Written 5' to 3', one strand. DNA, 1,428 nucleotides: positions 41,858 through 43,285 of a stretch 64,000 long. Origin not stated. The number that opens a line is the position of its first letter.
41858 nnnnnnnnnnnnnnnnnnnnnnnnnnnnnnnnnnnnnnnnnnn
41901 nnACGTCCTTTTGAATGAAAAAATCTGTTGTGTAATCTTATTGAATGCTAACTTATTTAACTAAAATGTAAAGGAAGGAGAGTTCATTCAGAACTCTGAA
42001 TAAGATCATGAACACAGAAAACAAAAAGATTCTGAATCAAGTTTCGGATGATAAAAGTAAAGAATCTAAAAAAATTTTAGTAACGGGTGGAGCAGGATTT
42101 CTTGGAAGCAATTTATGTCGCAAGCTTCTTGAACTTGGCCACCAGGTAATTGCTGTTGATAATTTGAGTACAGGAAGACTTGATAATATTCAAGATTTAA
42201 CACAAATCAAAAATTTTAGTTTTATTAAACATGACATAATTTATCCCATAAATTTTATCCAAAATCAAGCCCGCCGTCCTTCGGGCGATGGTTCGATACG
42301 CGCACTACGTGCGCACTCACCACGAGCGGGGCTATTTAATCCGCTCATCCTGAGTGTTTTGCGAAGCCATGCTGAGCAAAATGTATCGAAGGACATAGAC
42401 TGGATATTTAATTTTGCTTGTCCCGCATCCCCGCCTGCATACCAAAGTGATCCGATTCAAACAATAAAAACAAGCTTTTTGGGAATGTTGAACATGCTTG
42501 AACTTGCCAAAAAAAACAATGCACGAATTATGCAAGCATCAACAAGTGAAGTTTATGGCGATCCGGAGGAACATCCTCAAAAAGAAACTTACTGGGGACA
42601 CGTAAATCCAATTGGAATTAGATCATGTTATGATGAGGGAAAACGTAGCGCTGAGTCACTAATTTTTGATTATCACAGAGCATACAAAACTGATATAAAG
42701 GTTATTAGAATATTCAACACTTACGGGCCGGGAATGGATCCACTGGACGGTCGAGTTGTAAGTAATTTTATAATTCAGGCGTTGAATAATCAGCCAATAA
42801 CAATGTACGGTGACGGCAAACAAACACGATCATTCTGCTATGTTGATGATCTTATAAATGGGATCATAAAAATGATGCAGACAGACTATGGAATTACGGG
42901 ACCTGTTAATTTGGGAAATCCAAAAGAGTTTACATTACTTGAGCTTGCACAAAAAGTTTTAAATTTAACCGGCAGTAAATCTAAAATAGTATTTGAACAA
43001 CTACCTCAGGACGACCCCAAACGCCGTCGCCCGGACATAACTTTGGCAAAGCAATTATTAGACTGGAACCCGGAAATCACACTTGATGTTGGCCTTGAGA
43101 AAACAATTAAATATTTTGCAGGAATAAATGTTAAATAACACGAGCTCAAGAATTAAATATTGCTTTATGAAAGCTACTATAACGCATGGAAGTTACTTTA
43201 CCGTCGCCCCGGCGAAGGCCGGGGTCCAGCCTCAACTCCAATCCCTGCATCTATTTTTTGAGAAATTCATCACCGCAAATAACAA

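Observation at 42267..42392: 42-residue GC-rich insertion in UDP-xylose synthase between the HD strand and the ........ motif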

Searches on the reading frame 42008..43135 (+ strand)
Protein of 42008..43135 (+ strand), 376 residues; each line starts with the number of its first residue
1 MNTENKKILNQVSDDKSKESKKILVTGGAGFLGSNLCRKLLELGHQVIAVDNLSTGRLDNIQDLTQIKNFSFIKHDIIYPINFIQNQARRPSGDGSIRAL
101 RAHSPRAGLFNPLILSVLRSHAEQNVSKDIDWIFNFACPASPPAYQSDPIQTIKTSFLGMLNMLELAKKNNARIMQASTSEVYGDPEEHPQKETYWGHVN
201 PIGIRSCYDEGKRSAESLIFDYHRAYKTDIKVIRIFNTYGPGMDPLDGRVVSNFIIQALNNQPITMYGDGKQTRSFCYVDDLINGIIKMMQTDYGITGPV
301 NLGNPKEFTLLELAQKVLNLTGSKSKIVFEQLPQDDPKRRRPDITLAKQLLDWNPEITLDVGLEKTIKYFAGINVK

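Call 11: search_solved_structures(query=window:42008-43135:+, show_alignments=2)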
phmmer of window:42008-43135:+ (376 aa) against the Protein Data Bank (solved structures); distinct sequences matched with E-value up to 0.001: 138 (the best 60 are shown).
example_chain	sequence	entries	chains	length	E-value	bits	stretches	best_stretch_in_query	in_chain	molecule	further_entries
2b69_A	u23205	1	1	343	5.2e-106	358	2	129-371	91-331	UDP-glucuronate decarboxylase 1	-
4gll_A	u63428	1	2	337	8.2e-106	357.4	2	129-371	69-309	UDP-glucuronic acid decarboxylase 1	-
4m55_A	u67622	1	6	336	5.1e-105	354.8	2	129-371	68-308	UDP-glucuronic acid decarboxylase 1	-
4lk3_A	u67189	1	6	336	7e-105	354.3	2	129-371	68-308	UDP-glucuronic acid decarboxylase 1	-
8vr2_A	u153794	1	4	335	3.9e-37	131.4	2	146-370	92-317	NAD-dependent epimerase/dehydratase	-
4zrm_A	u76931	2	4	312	1.5e-35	126.2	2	131-371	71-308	UDP-glucose 4-epimerase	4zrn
7ys8_A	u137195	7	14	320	4.3e-35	124.7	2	133-371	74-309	UDP-glucose 4-epimerase | UDP-glucose 4-epimerase along with EC 5.1.3.2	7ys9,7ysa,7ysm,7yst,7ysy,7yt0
6pmh_A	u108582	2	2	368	1.4e-34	123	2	130-371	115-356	UDP-glucose 4-epimerase related protein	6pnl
6zl6_A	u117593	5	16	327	6.9e-34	120.7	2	127-370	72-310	Epimerase domain-containing protein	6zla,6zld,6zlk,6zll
6zlj_A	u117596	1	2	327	1.1e-33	120.1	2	127-370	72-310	Epimerase domain-containing protein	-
6bwl_A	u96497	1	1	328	6.7e-32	114.2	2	132-373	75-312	Pal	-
6bi4_A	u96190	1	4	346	4.4e-31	111.5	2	127-370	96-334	dTDP-glucose 4,6-dehydratase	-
6dnt_A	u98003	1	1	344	6.3e-30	107.7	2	125-371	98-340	NAD-dependent epimerase/dehydratase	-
3ru7_A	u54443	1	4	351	3.7e-27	98.6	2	124-370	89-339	WbgU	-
3ru9_A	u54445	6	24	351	3.8e-27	98.6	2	124-370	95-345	WbgU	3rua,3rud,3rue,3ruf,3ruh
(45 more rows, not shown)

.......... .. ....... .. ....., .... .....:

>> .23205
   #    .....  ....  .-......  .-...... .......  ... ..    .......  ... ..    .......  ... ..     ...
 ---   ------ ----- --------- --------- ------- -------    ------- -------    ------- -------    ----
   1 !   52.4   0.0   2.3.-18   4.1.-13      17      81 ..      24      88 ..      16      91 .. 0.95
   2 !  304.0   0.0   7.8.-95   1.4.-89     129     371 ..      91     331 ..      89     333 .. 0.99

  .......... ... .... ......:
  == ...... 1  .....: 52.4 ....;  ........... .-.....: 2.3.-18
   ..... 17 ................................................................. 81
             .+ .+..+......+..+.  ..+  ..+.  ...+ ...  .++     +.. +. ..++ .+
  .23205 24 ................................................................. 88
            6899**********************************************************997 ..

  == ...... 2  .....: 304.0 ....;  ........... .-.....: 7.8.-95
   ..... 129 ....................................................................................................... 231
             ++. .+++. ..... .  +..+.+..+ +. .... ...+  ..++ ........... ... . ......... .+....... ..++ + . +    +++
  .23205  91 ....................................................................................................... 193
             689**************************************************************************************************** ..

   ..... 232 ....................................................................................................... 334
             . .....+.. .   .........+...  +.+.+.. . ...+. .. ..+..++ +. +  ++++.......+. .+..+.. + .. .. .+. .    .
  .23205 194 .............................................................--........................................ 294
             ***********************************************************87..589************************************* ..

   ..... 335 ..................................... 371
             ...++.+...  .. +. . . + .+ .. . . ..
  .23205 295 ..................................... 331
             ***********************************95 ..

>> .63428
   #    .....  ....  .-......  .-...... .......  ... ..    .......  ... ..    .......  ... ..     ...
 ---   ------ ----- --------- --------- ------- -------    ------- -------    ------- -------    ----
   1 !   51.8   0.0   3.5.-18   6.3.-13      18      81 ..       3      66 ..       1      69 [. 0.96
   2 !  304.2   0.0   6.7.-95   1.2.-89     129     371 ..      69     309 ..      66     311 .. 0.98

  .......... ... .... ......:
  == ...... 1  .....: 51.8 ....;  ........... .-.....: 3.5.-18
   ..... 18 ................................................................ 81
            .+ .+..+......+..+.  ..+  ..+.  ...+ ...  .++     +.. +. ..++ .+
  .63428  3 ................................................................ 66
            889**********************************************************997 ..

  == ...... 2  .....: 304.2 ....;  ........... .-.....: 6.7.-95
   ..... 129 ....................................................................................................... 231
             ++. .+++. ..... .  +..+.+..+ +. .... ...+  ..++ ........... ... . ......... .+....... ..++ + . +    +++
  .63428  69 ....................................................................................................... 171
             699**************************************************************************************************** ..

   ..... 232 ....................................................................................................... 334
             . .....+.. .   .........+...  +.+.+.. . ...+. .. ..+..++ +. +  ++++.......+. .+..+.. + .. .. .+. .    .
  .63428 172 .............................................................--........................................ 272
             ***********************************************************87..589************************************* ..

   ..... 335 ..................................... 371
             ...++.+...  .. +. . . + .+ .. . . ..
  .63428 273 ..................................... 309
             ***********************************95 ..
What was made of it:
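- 42008..43138 (+): Host gene: UDP-glucuronate decarboxylase / UDP-xylose synthase, 376 aa, open reading frame intact. Matches human UXS1 structures at E=5e-106 (call 11).
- On UDP-glucuronate decarboxylase / UXS (extended SDR), the host gene: E=5e-106 to 2b69 (call 11).
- Checked: Human UXS1 (2b69) aligns to residues 17-81 and 129-371 with E=5e-106, and query residues 82-128 are left unaligned (call 11).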

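Call 12: find_homologous_proteins(query=window:42008-43135:+)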
Query window:42008-43135:+ (376 aa): 8000 proteins with E <= 0.001 among 8000 candidates; the best 120 are listed.
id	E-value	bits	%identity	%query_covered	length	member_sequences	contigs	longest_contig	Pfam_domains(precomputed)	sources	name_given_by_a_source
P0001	3.9e-252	854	99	100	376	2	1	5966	PF04321.24,PF16363.12,PF02719.22,PF01073.26,PF07993.19,PF01370.28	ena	-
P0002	1.4e-201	687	86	98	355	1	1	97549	PF04321.24,PF16363.12,PF02719.22,PF01073.26,PF07993.19,PF01370.28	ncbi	ncbi:MAG: UDP-glucuronic acid decarboxylase family protein [bacterium]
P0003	6.6e-194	662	79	98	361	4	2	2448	PF04321.24,PF16363.12,PF02719.22,PF01073.26,PF07993.19,PF01370.28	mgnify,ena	mgnify:CR=1 FL=1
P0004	4.7e-189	646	77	100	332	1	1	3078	PF04321.24,PF16363.12,PF02719.22,PF01073.26,PF07993.19,PF01370.28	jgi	jgi:UDP-glucuronate decarboxylase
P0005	1.7e-185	634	78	100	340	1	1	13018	PF04321.24,PF16363.12,PF02719.22,PF01073.26,PF07993.19,PF01370.28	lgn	-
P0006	6.7e-183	626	78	100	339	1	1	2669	PF04321.24,PF16363.12,PF02719.22,PF01073.26,PF07993.19,PF01370.28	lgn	-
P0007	7.3e-183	626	77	98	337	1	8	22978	PF04321.24,PF16363.12,PF02719.22,PF01073.26,PF07993.19,PF01370.28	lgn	-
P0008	1.9e-179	615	77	95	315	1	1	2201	PF04321.24,PF16363.12,PF02719.22,PF01073.26,PF07993.19,PF01370.28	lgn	-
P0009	2.6e-179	614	76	97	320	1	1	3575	PF04321.24,PF16363.12,PF02719.22,PF01073.26,PF07993.19,PF01370.28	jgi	jgi:UDP-glucuronate decarboxylase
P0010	1.9e-165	568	70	98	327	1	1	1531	PF04321.24,PF16363.12,PF02719.22,PF01073.26,PF07993.19,PF01370.28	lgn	-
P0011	3.7e-159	548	69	95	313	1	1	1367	PF04321.24,PF16363.12,PF02719.22,PF01073.26,PF07993.19,PF01370.28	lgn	-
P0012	1.3e-157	543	67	95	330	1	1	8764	PF04321.24,PF16363.12,PF02719.22,PF01073.26,PF07993.19,PF01370.28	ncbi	-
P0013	1.7e-157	542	68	94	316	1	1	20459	PF04321.24,PF16363.12,PF02719.22,PF01073.26,PF07993.19,PF01370.28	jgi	jgi:UDP-glucuronate decarboxylase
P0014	2.0e-157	542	69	95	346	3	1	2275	PF04321.24,PF16363.12,PF02719.22,PF01073.26,PF07993.19,PF01370.28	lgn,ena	-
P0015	5.2e-156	537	69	95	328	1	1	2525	PF04321.24,PF16363.12,PF02719.22,PF01073.26,PF07993.19,PF01370.28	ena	-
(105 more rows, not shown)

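Call 14: find_encoding_contigs(protein=P0002, flank=10000, max_places=3)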
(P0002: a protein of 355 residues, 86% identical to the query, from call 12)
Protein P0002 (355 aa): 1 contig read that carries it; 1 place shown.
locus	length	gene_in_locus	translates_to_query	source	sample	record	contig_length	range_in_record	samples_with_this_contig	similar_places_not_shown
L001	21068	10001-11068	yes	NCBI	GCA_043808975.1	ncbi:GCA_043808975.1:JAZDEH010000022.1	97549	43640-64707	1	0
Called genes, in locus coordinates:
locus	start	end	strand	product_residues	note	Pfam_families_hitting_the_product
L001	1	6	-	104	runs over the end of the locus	PF17862:AAA_lid_3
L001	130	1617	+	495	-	PF03062:MBOAT, PF13813:MBOAT_2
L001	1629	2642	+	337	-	-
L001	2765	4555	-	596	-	-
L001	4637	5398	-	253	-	PF13489:Methyltransf_23, PF13649:Methyltransf_25 (weak), PF13847:Methyltransf_31, PF08241:Methyltransf_11, PF08242:Methyltransf_12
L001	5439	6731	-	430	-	PF01370:Epimerase, PF04321:RmlD_sub_bind (weak), PF16363:GDP_Man_Dehyd, PF01370:Epimerase (weak)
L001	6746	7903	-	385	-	PF01370:Epimerase, PF04321:RmlD_sub_bind (weak), PF16363:GDP_Man_Dehyd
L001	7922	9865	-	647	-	PF00664:ABC_membrane, PF00005:ABC_tran, PF02463:SMC_N (weak)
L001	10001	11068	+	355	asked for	PF01370:Epimerase, PF02719:Polysacc_synt_2 (weak), PF04321:RmlD_sub_bind, PF01073:3Beta_HSD (faint), PF07993:NAD_binding_4 (weak), PF16363:GDP_Man_Dehyd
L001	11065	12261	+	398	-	PF20706:GT4-conflict, PF00534:Glycos_transf_1, PF13692:Glyco_trans_1_4, PF13524:Glyco_trans_1_2 (weak)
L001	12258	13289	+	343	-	PF13524:Glyco_trans_1_2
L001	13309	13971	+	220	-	PF13489:Methyltransf_23, PF08241:Methyltransf_11, PF08242:Methyltransf_12, PF13649:Methyltransf_25, PF13847:Methyltransf_31 (weak)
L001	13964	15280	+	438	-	PF20706:GT4-conflict, PF00534:Glycos_transf_1, PF13692:Glyco_trans_1_4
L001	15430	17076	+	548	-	PF00089:Trypsin, PF13365:Trypsin_2, PF13180:PDZ_2 (weak)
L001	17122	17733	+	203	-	PF01928:CYTH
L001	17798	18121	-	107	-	PF00085:Thioredoxin, PF13098:Thioredoxin_2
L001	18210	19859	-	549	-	-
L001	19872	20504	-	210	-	-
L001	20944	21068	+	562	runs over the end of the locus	PF01875:Memo, PF01871:AMMECR1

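Call 15: find_encoding_contigs(protein=P0001, flank=10000, max_places=3)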
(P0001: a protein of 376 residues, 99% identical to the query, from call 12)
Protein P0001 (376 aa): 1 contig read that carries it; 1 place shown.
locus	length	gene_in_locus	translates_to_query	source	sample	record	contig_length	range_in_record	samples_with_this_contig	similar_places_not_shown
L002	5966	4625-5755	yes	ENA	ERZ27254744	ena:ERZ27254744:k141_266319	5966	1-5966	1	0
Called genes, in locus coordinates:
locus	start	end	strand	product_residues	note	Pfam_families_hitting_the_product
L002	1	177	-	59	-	?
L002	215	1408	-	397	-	PF01370:Epimerase, PF04321:RmlD_sub_bind (faint), PF16363:GDP_Man_Dehyd, PF01370:Epimerase (weak)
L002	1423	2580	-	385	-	PF01370:Epimerase, PF04321:RmlD_sub_bind (weak), PF16363:GDP_Man_Dehyd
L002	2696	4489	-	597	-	PF00664:ABC_membrane, PF02463:SMC_N, PF00005:ABC_tran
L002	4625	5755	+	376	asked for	PF01073:3Beta_HSD (faint), PF01370:Epimerase, PF02719:Polysacc_synt_2 (faint), PF04321:RmlD_sub_bind (faint), PF16363:GDP_Man_Dehyd, PF07993:NAD_binding_4 (faint), PF16363:GDP_Man_Dehyd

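Call 17: find_encoding_contigs(protein=P0003, flank=10000, max_places=3)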
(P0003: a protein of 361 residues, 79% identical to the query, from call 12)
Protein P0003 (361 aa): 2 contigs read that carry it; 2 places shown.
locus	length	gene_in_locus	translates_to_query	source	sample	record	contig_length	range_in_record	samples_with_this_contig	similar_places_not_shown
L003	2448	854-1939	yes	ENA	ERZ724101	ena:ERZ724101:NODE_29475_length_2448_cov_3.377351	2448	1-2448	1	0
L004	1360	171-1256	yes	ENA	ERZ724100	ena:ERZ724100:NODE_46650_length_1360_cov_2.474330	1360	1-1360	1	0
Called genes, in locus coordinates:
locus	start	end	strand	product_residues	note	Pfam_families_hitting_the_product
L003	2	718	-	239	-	?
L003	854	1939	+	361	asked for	PF01073:3Beta_HSD, PF01370:Epimerase, PF02719:Polysacc_synt_2, PF04321:RmlD_sub_bind, PF07993:NAD_binding_4 (faint), PF16363:GDP_Man_Dehyd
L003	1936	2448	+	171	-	?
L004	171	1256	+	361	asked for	PF01073:3Beta_HSD, PF01370:Epimerase, PF02719:Polysacc_synt_2, PF04321:RmlD_sub_bind, PF07993:NAD_binding_4 (faint), PF16363:GDP_Man_Dehyd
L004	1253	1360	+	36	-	?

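Call 18: find_encoding_contigs(protein=P0004, flank=10000, max_places=2)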
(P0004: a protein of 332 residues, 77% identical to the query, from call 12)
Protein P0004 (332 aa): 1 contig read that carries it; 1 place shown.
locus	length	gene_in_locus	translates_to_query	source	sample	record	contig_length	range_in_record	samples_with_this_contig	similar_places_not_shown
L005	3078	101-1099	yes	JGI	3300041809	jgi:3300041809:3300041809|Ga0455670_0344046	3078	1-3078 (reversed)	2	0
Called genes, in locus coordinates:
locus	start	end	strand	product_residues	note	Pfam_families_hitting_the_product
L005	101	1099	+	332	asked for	PF04321:RmlD_sub_bind, PF01073:3Beta_HSD, PF01370:Epimerase, PF02719:Polysacc_synt_2 (faint), PF07993:NAD_binding_4 (faint), PF16363:GDP_Man_Dehyd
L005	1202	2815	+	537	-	PF09820:AAA-ATPase_like, PF08011:PDDEXK_9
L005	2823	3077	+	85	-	?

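Call 19: find_encoding_contigs(protein=P0005, flank=10000, max_places=2)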
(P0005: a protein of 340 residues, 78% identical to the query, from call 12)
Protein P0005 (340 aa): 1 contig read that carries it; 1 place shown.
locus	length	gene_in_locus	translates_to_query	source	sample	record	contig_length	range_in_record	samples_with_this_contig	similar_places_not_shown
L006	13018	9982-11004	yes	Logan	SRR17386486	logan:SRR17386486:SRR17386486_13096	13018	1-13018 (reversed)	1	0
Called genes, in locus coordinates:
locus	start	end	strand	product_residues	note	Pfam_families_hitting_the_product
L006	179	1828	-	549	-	PF00483:NTP_transferase (weak), PF12804:NTP_transf_3 (faint)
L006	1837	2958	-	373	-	PF00596:Aldolase_II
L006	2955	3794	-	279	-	PF00702:Hydrolase, PF13419:HAD_2, PF13242:Hydrolase_like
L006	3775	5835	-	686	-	PF00485:PRK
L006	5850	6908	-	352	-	PF01370:Epimerase, PF04321:RmlD_sub_bind (weak), PF16363:GDP_Man_Dehyd, PF01370:Epimerase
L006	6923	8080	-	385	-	PF01370:Epimerase, PF16363:GDP_Man_Dehyd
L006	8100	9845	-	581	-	PF00664:ABC_membrane, PF00005:ABC_tran, PF02463:SMC_N (weak)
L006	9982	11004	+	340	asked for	PF01073:3Beta_HSD, PF01370:Epimerase, PF02719:Polysacc_synt_2, PF04321:RmlD_sub_bind, PF16363:GDP_Man_Dehyd, PF07993:NAD_binding_4 (weak)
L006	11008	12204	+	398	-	PF20706:GT4-conflict, PF00534:Glycos_transf_1, PF13692:Glyco_trans_1_4, PF13524:Glyco_trans_1_2 (weak)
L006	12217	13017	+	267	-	?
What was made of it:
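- The gene sits in a conserved polysaccharide cluster (calls 14, 19).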

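Call 59: predict_structure(alignment_id=A3)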
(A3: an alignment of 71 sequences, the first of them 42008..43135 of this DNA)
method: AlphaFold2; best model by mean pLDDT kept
length: 376 residues; sequences in the alignment: 71
mean_pLDDT: 82.0   pTM: 0.82
mean pLDDT of the five models: 82.0, 81.4, 80.2, 79.0, 79.0
residues with pLDDT >= 90: 234; 70-90: 46; 50-70: 24; < 50: 72
segments of 3 or more residues with pLDDT < 50: 1-7, 9-11, 84-126, 182-198
pLDDT, mean of each block of 10 residues (from residue 1): 43 60 97 98 97 94 97 95 55 45 42 40 56 93 87 93 96 88 47 42 71 91 97 93 91 96 95 93 98 95 94 98 98 74 93 97 97 78
secondary structure, 60 per line:
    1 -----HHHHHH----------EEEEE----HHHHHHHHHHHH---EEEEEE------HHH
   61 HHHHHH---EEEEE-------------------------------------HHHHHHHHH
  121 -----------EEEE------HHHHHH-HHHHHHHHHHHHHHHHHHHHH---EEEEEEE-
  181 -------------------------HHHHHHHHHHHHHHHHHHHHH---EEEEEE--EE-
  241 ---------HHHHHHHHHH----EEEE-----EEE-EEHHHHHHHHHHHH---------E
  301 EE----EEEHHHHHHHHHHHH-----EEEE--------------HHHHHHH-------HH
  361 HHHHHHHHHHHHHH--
elements in order: H6-11 E22-26 H31-42 E46-51 H58-66 E70-74 H112-120 E132-135 H142-147 H149-169 E173-179 H206-226 E230-235 H250-259 E264-267 E273-275 H279-290 E300-302 E307-309 H310-321 E327-330 H345-351 H359-374
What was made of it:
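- A 46-residue, low-confidence loop begins a few residues after the HD motif at the cofactor-binding end of strand 3 (calls 11, 59).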

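Call 75: fold_search(model_id=the predicted structure, library=pdb)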
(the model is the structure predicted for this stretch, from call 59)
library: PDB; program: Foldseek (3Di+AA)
matches with E <= 10: 1988; with E <= 0.001: 1624
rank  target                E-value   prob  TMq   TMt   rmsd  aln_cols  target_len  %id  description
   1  2b69                  6.4e-39  1.00  0.76  0.91   3.7       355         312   47  Crystal Structure of Human UDP-glucoronic acid decarboxylase (released 2005-10-18)
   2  4gll_A                1.1e-36  1.00  0.73  0.89   3.9       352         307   47  Crystal structure of human UDP-xylose synthase. (released 2012-09-05)
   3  4gll_B                1.6e-36  1.00  0.73  0.90   3.8       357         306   46  Crystal structure of human UDP-xylose synthase. (released 2012-09-05)
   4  4m55_B                3.2e-32  1.00  0.70  0.96   1.2       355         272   39  Crystal structure of Human UDP-xylose synthase R236H substitution (released 2013-08-28)
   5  4lk3_B                3.2e-32  1.00  0.70  0.96   1.6       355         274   39  Crystal structure of Human UDP-xylose synthase R236A substitution (released 2013-08-07)
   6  4lk3_D                5.4e-32  1.00  0.70  0.96   1.7       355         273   39  Crystal structure of Human UDP-xylose synthase R236A substitution (released 2013-08-07)
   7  4m55_C                1.1e-31  1.00  0.69  0.96   1.7       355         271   38  Crystal structure of Human UDP-xylose synthase R236H substitution (released 2013-08-28)
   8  4lk3_C                1.5e-31  1.00  0.70  0.96   1.1       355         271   38  Crystal structure of Human UDP-xylose synthase R236A substitution (released 2013-08-07)
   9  4lk3_E                2.3e-31  1.00  0.69  0.96   1.5       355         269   38  Crystal structure of Human UDP-xylose synthase R236A substitution (released 2013-08-07)
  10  4lk3_A                3.1e-30  1.00  0.69  0.96   1.1       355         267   38  Crystal structure of Human UDP-xylose synthase R236A substitution (released 2013-08-07)
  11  4m55_D                4.4e-30  1.00  0.68  0.97   1.7       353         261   37  Crystal structure of Human UDP-xylose synthase R236H substitution (released 2013-08-28)
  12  4lk3_F                2.4e-29  1.00  0.67  0.96   1.4       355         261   37  Crystal structure of Human UDP-xylose synthase R236A substitution (released 2013-08-07)
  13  4m55_A                5.3e-29  1.00  0.67  0.96   1.7       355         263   37  Crystal structure of Human UDP-xylose synthase R236H substitution (released 2013-08-28)
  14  6pnl                  1.2e-26  1.00  0.71  0.79   4.8       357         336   27  Structure of Epimerase Mth375 from the thermophilic pseudomurein-containing methanogen Methanothermobacter thermautotrop (released 2020-07-08)
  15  6pmh                  1.6e-26  1.00  0.71  0.80   4.9       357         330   27  Structure of Epimerase Mth375 from the thermophilic pseudomurein-containing methanogen Methanothermobacter thermautotrop (released 2020-07-08)
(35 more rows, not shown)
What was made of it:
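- On UDP-glucuronate decarboxylase / UXS (extended SDR), the host gene: TM 0.91 (call 75).
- In the AF2 model the core pLDDT is above 90, residues 84-126 are below 50, and TM is 0.91 to 2b69 (calls 59, 75).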

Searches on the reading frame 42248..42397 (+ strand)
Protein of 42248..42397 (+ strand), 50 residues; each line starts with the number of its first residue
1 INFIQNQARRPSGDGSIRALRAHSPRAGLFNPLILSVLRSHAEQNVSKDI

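Call 48: find_homologous_proteins(query=window:42248-42397:+, max_evalue=0.01)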
Query window:42248-42397:+: no candidate shares three 5-residue words with the query. No homologue found.
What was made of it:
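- Tried and rejected: The word-indexed protein search with the 50-aa insert peptide returned no candidates (call 48).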

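Call 61: search_protein_representatives(protein=window:42248-42397:+)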
Query: 50 residues. Proteins with E-value up to 0.001 (for the whole library): 5; up to 1e-10: 2; up to 1e-30: 0. The best 5 are listed.
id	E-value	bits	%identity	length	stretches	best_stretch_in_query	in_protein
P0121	2.7e-12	61.2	79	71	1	7-49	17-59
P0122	2.8e-12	61.1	69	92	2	18-49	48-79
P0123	2.1e-10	55.3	37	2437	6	11-48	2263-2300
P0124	6.3e-07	44.6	80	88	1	21-50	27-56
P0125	2.6e-05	39.6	44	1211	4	13-50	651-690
